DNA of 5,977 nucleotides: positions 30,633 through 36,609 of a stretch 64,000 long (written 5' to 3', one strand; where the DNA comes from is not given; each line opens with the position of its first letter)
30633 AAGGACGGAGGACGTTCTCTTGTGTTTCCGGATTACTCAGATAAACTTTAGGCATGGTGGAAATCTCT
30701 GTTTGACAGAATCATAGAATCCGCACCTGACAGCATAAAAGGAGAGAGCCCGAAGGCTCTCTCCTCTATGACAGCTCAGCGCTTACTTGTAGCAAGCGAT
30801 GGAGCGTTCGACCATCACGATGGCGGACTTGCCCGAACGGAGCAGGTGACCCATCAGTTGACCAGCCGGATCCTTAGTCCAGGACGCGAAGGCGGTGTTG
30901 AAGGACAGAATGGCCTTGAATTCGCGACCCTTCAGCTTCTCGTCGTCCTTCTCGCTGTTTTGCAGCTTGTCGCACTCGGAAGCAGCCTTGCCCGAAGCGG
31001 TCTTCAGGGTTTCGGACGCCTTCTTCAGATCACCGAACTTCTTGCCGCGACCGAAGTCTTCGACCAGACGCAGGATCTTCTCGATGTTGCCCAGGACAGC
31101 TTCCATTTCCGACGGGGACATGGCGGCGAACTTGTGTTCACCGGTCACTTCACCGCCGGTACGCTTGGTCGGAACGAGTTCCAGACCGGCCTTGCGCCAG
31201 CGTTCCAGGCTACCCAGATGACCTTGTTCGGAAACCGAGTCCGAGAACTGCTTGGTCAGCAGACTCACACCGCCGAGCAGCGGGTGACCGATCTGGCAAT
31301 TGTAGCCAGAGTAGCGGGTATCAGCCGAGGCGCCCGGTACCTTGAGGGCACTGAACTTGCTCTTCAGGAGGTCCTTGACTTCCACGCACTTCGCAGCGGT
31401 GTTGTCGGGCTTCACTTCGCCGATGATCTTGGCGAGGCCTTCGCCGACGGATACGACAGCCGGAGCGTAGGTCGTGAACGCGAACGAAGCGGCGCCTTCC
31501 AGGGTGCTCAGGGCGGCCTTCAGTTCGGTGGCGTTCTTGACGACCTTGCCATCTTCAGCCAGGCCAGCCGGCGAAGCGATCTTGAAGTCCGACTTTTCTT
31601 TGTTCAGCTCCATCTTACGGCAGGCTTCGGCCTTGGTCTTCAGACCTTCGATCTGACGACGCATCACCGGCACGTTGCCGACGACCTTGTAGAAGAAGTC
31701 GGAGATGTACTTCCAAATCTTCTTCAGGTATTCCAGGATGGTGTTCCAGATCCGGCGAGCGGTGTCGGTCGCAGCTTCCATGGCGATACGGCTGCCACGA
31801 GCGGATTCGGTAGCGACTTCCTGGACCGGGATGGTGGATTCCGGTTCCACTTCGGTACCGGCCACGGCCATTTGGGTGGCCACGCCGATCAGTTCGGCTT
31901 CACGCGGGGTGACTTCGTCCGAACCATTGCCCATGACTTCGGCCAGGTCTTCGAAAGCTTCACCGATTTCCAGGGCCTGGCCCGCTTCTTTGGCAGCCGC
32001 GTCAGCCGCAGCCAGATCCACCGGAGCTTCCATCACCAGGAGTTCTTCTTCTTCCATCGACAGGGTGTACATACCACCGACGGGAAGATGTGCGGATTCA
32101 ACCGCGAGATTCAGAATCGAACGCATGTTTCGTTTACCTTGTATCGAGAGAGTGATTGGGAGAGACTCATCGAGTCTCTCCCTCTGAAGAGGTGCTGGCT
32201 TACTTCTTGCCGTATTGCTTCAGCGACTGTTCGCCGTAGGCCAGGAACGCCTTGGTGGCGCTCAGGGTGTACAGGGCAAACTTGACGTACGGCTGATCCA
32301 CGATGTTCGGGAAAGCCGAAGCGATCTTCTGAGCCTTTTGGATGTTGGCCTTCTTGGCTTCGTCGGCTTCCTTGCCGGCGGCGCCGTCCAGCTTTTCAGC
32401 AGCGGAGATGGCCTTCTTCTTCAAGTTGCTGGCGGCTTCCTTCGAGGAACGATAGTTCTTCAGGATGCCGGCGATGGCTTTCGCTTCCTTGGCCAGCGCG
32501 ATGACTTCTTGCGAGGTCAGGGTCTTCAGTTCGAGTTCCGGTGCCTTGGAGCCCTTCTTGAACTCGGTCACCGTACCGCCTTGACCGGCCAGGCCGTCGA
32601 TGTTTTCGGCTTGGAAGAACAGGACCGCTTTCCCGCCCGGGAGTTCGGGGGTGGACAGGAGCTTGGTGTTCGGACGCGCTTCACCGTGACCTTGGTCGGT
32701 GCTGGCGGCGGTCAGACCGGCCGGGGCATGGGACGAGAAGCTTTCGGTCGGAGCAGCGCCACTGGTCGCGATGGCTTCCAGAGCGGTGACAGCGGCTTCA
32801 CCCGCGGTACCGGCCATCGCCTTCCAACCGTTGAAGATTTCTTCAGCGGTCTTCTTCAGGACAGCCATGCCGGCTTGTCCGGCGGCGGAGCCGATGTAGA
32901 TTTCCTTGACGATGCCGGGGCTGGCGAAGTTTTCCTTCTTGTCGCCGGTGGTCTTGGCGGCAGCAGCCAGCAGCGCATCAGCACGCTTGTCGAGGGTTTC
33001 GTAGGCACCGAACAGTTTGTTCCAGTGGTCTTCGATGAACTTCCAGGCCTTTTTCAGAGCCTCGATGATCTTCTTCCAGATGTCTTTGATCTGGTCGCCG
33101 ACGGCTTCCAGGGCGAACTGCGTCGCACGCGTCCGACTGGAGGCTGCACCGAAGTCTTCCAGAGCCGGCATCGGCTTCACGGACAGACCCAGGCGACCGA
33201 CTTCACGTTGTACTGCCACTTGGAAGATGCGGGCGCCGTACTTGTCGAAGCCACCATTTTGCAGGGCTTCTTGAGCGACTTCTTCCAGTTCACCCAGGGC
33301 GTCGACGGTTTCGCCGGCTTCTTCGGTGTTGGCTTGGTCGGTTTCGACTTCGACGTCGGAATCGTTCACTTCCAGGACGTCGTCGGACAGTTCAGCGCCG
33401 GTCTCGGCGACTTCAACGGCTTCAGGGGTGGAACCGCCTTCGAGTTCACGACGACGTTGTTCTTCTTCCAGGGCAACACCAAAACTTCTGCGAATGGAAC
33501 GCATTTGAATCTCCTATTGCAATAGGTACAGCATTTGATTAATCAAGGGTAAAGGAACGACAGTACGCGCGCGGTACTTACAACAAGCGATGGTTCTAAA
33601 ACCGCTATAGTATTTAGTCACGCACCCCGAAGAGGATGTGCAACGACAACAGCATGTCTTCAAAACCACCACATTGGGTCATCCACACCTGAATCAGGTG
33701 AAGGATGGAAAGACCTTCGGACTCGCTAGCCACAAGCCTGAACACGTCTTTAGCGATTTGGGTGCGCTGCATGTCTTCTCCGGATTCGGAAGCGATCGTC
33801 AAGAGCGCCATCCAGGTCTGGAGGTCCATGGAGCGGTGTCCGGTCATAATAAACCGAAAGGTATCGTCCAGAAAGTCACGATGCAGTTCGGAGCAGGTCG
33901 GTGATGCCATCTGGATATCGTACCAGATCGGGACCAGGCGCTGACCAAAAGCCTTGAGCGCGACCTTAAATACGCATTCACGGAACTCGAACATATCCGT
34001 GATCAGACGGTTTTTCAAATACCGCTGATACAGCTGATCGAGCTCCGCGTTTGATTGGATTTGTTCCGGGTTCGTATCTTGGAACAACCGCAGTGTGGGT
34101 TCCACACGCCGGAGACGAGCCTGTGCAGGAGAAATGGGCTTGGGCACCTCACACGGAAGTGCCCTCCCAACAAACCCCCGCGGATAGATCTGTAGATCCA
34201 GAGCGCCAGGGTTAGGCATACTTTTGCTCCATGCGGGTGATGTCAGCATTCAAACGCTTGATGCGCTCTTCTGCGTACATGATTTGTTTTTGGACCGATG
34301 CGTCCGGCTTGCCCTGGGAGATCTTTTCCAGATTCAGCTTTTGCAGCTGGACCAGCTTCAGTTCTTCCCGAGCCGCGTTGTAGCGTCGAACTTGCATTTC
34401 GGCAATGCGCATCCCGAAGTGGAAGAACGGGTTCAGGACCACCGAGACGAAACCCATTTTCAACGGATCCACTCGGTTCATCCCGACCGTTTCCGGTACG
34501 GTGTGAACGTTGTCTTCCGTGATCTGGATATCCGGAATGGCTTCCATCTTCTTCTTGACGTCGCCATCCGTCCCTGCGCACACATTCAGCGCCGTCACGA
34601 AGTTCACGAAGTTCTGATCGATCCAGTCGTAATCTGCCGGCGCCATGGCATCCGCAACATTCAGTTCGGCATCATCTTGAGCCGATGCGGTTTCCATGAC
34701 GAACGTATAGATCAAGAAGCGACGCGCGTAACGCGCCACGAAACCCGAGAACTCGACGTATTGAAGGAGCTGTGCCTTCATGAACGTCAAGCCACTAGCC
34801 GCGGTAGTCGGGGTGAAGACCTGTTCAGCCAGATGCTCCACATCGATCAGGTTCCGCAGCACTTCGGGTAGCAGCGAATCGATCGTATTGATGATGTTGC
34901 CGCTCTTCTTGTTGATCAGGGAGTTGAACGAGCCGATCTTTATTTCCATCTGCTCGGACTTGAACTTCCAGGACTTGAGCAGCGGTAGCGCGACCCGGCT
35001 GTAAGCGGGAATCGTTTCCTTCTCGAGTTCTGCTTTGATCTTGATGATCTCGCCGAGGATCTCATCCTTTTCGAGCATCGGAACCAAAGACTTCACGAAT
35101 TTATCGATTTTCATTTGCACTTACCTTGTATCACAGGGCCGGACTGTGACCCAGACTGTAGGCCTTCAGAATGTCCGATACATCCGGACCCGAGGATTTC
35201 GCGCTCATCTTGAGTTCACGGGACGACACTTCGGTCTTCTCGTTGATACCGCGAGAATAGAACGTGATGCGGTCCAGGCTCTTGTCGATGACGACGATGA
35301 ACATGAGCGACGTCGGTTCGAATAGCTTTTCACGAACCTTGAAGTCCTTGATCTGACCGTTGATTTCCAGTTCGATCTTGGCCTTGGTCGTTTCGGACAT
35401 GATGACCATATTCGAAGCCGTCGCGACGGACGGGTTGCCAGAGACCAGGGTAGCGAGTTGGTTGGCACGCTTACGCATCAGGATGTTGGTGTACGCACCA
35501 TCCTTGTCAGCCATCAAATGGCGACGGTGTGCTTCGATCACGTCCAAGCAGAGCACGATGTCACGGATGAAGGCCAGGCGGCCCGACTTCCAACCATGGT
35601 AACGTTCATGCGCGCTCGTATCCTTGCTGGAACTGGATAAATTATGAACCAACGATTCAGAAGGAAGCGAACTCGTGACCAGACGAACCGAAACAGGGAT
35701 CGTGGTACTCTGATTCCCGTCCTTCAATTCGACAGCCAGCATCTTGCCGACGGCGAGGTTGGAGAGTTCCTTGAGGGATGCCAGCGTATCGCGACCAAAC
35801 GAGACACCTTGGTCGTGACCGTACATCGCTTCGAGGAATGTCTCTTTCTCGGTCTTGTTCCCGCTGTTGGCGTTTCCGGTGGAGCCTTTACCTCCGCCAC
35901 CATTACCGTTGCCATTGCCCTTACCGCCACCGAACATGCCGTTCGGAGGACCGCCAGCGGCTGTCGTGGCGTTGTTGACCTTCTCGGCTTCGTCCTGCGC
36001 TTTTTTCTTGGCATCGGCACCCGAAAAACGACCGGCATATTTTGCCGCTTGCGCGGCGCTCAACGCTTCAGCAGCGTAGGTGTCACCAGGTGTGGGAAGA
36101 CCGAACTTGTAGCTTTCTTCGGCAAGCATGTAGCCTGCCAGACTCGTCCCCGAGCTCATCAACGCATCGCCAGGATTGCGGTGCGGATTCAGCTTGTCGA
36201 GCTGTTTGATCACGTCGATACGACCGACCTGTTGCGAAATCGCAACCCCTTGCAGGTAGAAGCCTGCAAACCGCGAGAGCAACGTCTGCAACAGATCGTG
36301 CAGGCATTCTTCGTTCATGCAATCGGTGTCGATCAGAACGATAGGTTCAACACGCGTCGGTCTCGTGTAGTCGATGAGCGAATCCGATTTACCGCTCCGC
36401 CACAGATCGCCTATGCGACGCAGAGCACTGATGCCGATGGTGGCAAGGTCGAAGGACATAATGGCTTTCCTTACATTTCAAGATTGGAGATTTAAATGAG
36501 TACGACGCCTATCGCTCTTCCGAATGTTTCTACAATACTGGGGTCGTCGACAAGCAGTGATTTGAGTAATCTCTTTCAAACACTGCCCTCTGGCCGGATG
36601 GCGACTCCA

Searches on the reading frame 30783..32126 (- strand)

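Call 14: search_protein_families(library=phrogs, proteins=[window:30783-32126:-], max_evalue=0.00001)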
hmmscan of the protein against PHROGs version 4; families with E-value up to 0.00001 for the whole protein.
window:30783-32126:- (447 aa): 4 families
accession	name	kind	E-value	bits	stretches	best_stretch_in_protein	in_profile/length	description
phrog_2497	-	head and packaging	2.8e-19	70.5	1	56-446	74-438/455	internal head protein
phrog_12254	-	head and packaging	1.3e-12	48.5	1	128-432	71-360/372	internal head protein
phrog_6807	-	head and packaging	1.2e-07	32.3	1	112-258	171-311/462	internal head protein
phrog_8282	-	head and packaging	4.5e-07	30.1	1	108-446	232-566/571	internal head protein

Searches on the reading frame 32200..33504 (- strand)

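Call 14: search_protein_families(library=phrogs, proteins=[window:32200-33504:-], max_evalue=0.00001)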
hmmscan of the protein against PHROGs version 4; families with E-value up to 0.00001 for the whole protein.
window:32200-33504:- (434 aa): 6 families
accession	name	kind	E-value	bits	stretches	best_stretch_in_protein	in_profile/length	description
phrog_2497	-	head and packaging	5.8e-29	102.4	1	20-434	23-441/455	internal head protein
phrog_6807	-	head and packaging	4e-12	47.1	1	47-191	77-234/462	internal head protein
phrog_37766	-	unknown function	3.3e-10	40.8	1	36-156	40-159/441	-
phrog_33701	-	unknown function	3.3e-06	27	1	31-179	168-317/591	-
phrog_5750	-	head and packaging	3.5e-06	27.7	1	22-396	26-393/414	internal head protein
phrog_8282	-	head and packaging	6.1e-06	26.4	1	111-433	219-568/571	internal head protein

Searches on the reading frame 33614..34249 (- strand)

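Call 14: search_protein_families(library=phrogs, proteins=[window:33614-34249:-], max_evalue=0.00001)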
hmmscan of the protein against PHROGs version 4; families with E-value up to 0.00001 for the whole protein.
window:33614-34249:- (211 aa): 1 family
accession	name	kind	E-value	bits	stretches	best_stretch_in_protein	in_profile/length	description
phrog_8047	-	head and packaging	1.5e-32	113.6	1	62-209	31-174/181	virion structural protein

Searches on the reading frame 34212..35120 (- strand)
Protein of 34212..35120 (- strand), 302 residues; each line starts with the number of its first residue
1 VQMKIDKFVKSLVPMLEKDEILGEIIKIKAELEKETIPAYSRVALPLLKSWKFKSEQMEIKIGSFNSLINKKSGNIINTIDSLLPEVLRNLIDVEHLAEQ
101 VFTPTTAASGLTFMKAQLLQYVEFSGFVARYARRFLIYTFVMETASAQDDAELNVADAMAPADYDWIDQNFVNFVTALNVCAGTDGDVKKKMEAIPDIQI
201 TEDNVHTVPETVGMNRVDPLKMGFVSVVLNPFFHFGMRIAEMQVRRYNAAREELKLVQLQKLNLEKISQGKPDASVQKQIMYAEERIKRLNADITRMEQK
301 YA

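Call 14: search_protein_families(library=phrogs, proteins=[window:34212-35120:-], max_evalue=0.00001)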
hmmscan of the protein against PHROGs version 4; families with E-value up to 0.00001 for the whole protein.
window:34212-35120:- (302 aa): 1 family
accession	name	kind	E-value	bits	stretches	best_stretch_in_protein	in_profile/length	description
phrog_3187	-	unknown function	5.7e-64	217.2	1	3-302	1-300/301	-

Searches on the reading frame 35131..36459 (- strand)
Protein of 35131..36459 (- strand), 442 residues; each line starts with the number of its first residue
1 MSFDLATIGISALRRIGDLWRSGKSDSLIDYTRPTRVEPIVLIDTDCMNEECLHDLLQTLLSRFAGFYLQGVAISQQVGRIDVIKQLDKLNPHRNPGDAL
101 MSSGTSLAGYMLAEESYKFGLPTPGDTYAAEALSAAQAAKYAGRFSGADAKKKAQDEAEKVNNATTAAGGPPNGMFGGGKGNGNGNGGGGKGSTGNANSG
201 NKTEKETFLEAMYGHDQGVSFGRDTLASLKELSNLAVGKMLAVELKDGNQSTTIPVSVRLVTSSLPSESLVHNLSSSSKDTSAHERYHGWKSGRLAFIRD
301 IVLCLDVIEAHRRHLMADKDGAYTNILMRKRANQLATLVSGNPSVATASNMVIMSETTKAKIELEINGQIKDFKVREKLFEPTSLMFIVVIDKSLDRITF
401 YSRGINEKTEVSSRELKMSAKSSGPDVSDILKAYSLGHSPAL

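Call 14: search_protein_families(library=phrogs, proteins=[window:35131-36459:-], max_evalue=0.00001)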
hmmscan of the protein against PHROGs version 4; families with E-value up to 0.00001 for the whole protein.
window:35131-36459:- (442 aa): 1 family
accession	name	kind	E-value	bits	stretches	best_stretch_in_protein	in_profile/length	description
phrog_3239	-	unknown function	6e-109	365.1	1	6-442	11-372/372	-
